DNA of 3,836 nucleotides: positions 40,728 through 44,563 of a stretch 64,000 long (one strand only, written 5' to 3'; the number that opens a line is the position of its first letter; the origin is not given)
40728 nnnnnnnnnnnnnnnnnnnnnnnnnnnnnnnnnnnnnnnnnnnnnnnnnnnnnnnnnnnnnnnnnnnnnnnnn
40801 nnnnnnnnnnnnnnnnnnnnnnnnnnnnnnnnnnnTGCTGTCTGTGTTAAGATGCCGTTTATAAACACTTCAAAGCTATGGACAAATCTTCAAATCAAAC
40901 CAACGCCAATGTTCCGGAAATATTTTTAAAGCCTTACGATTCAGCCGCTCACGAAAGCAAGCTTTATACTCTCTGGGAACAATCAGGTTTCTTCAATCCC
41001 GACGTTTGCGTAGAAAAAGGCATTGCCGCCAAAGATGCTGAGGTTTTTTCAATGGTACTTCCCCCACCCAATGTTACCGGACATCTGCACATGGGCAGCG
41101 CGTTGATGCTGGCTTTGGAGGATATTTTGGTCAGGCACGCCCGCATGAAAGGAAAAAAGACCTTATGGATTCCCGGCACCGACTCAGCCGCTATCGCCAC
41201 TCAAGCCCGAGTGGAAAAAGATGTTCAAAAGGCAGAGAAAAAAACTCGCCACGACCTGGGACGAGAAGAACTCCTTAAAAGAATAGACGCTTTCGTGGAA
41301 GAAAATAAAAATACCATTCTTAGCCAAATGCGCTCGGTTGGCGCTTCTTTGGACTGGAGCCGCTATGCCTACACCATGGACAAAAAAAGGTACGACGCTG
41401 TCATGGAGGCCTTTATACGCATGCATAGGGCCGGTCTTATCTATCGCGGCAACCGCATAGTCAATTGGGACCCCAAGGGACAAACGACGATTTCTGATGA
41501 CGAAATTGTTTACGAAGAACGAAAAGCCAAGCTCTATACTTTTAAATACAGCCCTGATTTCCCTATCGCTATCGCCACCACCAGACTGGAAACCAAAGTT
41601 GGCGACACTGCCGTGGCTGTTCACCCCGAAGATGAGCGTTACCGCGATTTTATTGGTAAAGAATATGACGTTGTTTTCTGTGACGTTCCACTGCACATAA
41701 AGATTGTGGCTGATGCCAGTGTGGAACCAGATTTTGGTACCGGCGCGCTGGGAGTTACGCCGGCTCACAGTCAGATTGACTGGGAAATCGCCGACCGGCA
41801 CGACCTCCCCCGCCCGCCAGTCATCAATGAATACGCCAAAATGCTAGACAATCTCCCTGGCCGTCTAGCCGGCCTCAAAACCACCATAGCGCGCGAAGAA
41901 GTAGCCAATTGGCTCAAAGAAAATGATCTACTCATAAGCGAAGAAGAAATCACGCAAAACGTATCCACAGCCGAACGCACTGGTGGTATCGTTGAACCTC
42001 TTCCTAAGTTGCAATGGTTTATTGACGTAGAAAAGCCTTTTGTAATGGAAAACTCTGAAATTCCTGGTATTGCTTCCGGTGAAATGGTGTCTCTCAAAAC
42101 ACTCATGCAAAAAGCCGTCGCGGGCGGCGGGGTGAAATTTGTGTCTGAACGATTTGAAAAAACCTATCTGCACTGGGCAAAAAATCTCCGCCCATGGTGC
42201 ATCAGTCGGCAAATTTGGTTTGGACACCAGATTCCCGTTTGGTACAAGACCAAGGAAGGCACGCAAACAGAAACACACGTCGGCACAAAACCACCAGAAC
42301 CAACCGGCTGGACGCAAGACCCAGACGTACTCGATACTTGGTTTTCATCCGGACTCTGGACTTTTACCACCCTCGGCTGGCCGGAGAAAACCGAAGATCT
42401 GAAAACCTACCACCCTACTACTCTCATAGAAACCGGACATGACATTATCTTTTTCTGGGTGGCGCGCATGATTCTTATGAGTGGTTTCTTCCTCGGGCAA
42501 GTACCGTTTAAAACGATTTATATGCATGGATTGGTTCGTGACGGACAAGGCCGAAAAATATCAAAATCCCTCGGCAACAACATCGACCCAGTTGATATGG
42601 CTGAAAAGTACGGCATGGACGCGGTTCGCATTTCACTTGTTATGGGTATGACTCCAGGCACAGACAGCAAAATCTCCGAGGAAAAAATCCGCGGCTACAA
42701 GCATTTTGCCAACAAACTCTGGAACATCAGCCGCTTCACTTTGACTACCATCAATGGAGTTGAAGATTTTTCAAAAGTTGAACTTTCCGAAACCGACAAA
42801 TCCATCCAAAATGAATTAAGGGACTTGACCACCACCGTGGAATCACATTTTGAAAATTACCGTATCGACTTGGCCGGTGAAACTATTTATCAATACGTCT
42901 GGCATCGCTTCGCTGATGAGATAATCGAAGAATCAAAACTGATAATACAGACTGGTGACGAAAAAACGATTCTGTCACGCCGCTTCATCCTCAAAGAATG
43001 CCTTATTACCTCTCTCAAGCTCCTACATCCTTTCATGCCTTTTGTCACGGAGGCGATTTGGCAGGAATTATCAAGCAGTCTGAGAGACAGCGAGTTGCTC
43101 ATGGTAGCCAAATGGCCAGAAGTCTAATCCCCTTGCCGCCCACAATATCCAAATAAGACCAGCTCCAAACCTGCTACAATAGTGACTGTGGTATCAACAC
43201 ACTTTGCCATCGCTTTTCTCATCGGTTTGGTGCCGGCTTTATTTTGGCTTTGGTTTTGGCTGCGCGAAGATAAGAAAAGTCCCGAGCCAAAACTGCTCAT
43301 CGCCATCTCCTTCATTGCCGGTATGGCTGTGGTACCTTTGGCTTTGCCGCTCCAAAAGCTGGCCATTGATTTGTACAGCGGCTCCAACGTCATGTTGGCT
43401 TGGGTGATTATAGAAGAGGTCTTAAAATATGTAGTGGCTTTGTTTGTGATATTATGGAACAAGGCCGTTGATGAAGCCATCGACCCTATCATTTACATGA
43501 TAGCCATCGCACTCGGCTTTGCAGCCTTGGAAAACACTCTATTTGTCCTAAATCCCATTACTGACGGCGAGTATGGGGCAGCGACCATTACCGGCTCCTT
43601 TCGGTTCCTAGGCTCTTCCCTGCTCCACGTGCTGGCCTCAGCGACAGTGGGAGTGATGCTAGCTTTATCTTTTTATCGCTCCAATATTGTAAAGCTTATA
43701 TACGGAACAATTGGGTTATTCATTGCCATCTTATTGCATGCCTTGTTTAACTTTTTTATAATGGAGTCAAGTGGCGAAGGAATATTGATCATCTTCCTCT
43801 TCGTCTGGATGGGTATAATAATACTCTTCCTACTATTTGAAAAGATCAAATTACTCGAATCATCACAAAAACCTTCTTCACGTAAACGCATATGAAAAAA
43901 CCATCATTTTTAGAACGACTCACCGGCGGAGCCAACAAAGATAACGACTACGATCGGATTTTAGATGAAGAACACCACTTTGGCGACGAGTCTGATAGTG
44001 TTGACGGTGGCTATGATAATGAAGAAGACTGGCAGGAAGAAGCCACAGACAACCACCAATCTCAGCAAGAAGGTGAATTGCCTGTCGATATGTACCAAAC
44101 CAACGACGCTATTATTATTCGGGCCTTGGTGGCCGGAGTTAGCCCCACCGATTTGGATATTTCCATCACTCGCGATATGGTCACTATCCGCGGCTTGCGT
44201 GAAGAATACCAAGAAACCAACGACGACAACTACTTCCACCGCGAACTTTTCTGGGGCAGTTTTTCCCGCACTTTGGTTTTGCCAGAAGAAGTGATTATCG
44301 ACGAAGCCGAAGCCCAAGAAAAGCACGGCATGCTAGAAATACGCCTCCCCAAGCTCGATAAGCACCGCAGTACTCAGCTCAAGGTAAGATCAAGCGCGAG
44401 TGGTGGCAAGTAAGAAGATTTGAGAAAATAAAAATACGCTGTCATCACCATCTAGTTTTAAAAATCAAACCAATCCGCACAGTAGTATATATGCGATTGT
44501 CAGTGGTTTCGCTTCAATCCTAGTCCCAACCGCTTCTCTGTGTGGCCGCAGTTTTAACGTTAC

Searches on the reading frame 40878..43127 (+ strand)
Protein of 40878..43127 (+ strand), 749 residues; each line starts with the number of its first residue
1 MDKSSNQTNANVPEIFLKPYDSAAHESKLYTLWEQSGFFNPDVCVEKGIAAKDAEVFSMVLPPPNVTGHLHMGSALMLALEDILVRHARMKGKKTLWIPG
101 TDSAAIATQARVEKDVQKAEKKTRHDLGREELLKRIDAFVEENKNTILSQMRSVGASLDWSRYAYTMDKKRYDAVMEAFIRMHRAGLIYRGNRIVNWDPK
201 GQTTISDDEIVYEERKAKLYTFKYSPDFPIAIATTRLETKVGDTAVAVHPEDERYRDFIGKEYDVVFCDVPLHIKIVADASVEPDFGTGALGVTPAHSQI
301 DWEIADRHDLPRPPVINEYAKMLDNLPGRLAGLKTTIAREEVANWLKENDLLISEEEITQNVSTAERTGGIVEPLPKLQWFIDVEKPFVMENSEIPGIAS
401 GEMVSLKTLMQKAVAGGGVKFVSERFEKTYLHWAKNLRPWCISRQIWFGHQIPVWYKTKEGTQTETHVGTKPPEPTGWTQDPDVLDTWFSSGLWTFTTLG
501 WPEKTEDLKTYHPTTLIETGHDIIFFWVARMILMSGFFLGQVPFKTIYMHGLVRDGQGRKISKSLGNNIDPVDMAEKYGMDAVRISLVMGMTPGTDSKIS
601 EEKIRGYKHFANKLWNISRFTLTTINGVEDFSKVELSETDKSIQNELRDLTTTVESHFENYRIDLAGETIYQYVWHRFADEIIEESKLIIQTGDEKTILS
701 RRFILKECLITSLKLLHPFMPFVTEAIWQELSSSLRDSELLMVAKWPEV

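Call 5: search_protein_families(library=pfam, proteins=[window:40878-43127:+], max_evalue=0.001)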
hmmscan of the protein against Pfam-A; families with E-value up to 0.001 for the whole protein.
window:40878-43127:+ (749 aa): 4 families
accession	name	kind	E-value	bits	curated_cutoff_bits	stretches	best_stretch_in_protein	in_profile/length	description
PF00133.28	tRNA-synt_1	-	8.7e-118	394.1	22.7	1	29-598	2-412/414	tRNA synthetases class I (I, L, M and V)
PF08264.19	Anticodon_1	-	9.4e-23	81.2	25.1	1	640-748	1-106/148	Anticodon-binding domain of tRNA ligase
PF09334.17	tRNA-synt_1g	-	2.6e-16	59.8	20.1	2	65-210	9-135/391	tRNA synthetases class I (M)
PF13603.12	tRNA-synt_1_2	-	0.00019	21.4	25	0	282-320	106-144/185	Leucyl-tRNA synthetase, editing domain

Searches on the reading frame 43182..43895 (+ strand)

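Call 5: search_protein_families(library=pfam, proteins=[window:43182-43895:+], max_evalue=0.001)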
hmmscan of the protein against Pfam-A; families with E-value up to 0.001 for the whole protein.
window:43182-43895:+ (237 aa): 1 family
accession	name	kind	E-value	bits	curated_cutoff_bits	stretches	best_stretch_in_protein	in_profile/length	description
PF13367.11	PrsW-protease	-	8.9e-24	84.6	23.5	1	35-209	1-188/196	PrsW family intramembrane metalloprotease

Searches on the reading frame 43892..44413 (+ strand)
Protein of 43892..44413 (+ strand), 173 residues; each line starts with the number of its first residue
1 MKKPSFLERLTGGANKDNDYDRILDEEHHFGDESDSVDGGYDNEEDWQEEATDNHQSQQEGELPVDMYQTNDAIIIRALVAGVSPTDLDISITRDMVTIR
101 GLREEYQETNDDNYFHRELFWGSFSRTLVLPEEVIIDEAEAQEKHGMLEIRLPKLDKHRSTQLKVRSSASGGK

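Call 5: search_protein_families(library=pfam, proteins=[window:43892-44413:+], max_evalue=0.001)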
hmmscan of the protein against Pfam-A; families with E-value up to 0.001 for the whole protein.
window:43892-44413:+ (173 aa): 1 family
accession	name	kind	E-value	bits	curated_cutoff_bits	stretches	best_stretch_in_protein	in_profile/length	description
PF00011.27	HSP20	-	4.1e-15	56.2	20.8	1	67-160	2-93/102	Hsp20/alpha crystallin family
